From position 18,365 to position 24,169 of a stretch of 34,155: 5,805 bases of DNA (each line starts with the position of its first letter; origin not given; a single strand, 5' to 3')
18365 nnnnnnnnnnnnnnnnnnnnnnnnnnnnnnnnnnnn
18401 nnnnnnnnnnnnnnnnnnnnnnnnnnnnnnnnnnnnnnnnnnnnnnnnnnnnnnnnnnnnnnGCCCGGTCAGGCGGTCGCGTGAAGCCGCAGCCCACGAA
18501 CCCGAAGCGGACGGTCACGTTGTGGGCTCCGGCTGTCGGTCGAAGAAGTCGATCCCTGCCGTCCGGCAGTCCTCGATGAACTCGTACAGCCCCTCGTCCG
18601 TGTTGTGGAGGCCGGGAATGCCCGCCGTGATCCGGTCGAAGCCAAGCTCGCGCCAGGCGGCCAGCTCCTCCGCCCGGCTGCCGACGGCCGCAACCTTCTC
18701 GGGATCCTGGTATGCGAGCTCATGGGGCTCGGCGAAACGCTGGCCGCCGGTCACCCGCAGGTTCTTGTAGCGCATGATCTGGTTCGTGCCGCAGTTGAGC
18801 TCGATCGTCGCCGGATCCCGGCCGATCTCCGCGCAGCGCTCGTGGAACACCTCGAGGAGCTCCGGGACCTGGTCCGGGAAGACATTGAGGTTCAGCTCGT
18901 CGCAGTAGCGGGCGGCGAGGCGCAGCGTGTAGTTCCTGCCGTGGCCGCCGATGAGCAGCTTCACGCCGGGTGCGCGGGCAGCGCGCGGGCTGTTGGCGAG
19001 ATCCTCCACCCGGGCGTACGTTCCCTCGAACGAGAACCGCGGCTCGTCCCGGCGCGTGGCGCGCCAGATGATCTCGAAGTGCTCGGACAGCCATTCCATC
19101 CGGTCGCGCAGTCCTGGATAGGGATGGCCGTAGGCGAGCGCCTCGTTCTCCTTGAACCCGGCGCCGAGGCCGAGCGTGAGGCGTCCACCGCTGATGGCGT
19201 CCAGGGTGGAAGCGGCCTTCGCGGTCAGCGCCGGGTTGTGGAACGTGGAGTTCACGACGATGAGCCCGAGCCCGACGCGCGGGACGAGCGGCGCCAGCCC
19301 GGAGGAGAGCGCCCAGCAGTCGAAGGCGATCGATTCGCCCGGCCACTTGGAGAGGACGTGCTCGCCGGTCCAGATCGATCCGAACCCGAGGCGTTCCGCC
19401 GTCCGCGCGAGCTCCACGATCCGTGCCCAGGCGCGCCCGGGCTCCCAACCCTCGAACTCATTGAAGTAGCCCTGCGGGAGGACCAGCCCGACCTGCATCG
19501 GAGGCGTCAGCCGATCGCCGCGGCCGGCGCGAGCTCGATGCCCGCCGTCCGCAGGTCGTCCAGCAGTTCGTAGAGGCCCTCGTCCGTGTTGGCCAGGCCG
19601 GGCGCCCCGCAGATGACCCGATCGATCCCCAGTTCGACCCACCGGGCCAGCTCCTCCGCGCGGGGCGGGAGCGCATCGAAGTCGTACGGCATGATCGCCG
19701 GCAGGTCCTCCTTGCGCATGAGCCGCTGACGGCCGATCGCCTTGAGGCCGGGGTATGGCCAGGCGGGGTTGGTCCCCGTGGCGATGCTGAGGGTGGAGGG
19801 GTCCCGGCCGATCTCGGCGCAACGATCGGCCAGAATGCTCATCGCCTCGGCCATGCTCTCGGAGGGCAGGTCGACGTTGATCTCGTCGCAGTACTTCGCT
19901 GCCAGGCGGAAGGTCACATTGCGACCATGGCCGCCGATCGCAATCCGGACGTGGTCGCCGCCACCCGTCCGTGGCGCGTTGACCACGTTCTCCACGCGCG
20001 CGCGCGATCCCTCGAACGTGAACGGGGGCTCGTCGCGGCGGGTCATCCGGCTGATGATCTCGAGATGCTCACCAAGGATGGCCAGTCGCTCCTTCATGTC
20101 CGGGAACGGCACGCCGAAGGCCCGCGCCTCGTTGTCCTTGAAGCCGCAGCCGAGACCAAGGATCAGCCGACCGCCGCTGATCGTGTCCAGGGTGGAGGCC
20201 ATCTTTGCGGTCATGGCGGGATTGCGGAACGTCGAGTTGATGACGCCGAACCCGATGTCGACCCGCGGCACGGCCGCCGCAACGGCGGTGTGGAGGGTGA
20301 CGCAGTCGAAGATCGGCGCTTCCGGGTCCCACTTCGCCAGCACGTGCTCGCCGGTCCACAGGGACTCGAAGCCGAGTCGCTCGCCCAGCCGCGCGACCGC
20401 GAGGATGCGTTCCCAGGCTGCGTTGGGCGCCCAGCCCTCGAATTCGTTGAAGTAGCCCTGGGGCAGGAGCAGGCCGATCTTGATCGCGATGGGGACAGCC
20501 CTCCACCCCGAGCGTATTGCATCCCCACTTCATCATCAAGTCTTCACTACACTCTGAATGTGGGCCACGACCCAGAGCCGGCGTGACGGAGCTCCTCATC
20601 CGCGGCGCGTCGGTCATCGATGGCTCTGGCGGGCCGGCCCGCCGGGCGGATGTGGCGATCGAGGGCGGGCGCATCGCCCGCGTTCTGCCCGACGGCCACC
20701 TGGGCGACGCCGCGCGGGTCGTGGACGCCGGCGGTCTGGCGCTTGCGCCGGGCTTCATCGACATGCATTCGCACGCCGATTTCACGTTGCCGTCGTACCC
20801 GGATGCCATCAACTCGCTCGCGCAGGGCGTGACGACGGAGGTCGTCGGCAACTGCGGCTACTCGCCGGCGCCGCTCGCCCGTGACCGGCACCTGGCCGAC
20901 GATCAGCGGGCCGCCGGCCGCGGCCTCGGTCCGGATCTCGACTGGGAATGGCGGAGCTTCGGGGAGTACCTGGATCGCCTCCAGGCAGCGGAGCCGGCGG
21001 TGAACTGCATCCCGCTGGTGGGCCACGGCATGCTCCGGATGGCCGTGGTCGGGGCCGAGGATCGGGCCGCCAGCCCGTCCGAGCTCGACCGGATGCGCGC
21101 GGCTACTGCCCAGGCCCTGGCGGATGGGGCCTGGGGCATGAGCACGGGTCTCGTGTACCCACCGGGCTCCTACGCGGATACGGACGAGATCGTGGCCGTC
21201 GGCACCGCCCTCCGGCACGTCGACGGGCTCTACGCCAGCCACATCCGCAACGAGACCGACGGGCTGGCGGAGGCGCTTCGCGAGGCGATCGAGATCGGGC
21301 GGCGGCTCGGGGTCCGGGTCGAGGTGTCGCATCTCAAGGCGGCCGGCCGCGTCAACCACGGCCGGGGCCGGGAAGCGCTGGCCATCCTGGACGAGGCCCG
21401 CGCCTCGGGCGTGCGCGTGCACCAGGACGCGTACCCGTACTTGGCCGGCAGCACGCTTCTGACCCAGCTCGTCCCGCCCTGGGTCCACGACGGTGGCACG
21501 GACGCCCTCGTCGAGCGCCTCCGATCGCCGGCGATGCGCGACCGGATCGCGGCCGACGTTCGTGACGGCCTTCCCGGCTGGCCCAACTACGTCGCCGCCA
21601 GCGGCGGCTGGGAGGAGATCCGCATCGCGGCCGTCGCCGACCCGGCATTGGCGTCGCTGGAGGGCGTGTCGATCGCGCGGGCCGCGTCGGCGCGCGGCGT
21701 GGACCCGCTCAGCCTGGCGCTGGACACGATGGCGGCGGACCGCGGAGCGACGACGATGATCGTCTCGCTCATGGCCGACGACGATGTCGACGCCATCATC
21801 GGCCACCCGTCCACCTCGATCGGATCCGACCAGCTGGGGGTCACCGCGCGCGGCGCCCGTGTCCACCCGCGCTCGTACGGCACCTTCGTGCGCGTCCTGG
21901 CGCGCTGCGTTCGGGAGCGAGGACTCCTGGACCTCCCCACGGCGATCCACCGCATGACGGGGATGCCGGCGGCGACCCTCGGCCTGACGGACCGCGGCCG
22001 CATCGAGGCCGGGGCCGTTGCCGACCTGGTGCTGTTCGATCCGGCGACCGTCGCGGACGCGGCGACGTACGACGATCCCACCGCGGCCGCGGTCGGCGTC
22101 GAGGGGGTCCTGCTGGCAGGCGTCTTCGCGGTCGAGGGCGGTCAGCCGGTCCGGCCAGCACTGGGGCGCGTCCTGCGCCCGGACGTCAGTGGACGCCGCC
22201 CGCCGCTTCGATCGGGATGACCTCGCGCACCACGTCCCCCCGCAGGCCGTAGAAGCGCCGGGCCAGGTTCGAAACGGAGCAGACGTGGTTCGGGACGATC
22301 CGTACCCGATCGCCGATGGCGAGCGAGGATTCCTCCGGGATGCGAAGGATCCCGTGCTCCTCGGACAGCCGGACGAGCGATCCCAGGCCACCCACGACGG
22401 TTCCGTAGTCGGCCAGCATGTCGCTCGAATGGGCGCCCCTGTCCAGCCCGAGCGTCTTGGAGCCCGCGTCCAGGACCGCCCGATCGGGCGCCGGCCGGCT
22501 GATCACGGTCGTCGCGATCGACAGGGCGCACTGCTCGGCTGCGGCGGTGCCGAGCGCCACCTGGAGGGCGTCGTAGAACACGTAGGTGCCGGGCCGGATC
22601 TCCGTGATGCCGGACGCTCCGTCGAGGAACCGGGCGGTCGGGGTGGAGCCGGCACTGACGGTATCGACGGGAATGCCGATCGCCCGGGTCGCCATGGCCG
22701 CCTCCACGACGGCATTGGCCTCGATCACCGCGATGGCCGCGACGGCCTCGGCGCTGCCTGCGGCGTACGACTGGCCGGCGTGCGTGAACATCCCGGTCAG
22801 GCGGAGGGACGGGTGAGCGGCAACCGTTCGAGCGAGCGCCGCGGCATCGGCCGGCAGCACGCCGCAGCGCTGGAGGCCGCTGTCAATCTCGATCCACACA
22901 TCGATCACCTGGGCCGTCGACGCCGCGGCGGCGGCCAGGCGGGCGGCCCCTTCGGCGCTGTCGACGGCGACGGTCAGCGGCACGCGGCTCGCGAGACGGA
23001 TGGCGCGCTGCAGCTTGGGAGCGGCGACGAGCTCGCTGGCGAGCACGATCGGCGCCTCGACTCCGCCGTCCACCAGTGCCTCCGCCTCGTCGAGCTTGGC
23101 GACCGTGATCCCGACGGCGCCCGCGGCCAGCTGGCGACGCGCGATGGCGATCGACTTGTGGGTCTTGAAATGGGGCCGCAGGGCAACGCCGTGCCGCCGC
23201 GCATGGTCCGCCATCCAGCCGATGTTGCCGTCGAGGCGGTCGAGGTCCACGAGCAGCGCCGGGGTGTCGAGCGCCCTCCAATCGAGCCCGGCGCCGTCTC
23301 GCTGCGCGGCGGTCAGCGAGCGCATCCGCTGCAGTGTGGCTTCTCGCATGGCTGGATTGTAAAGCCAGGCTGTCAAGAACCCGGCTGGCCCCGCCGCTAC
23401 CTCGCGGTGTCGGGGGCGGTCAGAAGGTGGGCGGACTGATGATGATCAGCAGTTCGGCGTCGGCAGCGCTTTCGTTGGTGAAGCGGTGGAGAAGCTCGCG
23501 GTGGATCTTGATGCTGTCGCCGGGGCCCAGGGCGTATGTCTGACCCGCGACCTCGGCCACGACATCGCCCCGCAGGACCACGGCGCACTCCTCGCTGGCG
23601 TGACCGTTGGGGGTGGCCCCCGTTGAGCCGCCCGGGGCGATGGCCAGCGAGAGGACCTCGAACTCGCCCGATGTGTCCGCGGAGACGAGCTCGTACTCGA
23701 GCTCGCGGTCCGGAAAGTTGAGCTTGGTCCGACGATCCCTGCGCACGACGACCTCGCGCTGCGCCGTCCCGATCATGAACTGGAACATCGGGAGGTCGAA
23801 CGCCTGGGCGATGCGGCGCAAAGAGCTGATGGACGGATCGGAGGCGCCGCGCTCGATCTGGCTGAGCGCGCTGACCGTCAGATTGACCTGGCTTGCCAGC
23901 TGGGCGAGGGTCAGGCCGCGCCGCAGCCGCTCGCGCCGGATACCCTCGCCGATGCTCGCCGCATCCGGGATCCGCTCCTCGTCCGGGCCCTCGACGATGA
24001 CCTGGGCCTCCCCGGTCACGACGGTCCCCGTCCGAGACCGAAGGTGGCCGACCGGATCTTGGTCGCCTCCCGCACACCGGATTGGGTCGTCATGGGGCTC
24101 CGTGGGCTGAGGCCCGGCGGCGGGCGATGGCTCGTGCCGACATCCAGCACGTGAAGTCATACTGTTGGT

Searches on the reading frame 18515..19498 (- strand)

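Call 8: search_protein_families(library=pfam, proteins=[window:18515-19498:-])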
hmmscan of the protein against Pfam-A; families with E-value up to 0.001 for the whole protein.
window:18515-19498:- (327 aa): 1 family
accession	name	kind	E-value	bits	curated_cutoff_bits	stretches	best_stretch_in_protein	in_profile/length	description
PF00296.26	Bac_luciferase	-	2.3e-37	129.4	27.9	1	22-237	20-225/314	Luciferase-like monooxygenase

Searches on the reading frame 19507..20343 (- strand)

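Call 8: search_protein_families(library=pfam, proteins=[window:19507-20343:-])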
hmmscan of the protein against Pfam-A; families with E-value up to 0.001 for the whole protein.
window:19507-20343:- (278 aa): 1 family
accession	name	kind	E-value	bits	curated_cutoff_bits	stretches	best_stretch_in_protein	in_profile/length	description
PF00296.26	Bac_luciferase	-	1.1e-34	120.7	27.9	1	9-192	45-227/314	Luciferase-like monooxygenase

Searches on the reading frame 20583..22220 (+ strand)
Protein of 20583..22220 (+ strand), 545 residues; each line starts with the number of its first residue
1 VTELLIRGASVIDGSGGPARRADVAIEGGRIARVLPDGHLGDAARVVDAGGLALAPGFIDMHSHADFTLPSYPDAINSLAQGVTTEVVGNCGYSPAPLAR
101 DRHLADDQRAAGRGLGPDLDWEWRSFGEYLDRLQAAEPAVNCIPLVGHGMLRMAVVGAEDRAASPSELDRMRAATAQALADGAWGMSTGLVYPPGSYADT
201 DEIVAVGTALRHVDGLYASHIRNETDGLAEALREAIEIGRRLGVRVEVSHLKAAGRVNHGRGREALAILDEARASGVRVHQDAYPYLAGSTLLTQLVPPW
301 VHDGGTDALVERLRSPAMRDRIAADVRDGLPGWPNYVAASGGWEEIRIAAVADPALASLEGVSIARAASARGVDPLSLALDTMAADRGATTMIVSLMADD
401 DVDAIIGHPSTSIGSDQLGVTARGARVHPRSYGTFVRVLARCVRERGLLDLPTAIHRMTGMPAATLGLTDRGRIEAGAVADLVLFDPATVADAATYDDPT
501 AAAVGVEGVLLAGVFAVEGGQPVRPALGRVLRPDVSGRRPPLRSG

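Call 8: search_protein_families(library=pfam, proteins=[window:20583-22220:+])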
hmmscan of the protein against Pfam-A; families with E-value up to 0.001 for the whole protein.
window:20583-22220:+ (545 aa): 2 families
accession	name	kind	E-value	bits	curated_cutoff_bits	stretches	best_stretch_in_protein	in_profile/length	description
PF07969.17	Amidohydro_3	-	1.3e-29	104.5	29.7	2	45-190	1-141/472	Amidohydrolase family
PF01979.26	Amidohydro_1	-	2e-10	40.9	25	1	439-492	273-321/345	Amidohydrolase family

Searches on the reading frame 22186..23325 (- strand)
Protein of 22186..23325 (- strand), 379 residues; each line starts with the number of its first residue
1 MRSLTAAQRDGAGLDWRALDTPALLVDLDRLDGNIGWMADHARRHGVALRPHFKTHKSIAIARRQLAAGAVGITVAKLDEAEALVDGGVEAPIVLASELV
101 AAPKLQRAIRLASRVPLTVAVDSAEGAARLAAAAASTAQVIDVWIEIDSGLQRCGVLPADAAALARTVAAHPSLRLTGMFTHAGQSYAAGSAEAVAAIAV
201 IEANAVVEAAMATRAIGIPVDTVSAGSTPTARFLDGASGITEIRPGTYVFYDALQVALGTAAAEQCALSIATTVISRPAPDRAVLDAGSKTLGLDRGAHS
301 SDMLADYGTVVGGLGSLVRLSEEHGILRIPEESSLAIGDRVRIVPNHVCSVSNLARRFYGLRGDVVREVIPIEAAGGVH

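Call 9: search_protein_families(library=pfam, proteins=[window:22186-23325:-])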
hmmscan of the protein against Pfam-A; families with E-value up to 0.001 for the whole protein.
window:22186-23325:- (379 aa): 2 families
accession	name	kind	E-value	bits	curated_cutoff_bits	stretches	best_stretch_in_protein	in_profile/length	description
PF01168.26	Ala_racemase_N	-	1.3e-33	117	24.1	1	26-250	1-216/220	Alanine racemase, N-terminal domain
PF14031.13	D-ser_dehydrat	-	1.7e-22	80.3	22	1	267-359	1-95/97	Putative serine dehydratase domain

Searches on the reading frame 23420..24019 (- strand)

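Call 9: search_protein_families(library=pfam, proteins=[window:23420-24019:-])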
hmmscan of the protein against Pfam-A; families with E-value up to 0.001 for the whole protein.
window:23420-24019:- (199 aa): 6 families
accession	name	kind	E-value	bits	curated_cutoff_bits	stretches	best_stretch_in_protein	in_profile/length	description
PF01381.28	HTH_3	-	2.7e-13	50.2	23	1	27-78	1-52/55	Helix-turn-helix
PF07883.17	Cupin_2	-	1.1e-12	47.9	27.2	1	127-193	5-69/70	Cupin domain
PF13560.12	HTH_31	-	2.5e-10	41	27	1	24-77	3-57/64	Helix-turn-helix domain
PF12844.13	HTH_19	-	2.3e-06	27.9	30.2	1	24-77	1-54/64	Helix-turn-helix domain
PF13413.12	HTH_25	-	0.00032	20.9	24.6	1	28-60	3-35/62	Helix-turn-helix domain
PF13443.12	HTH_26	-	0.00098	19.8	22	0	32-76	7-52/63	Cro/C1-type HTH DNA-binding domain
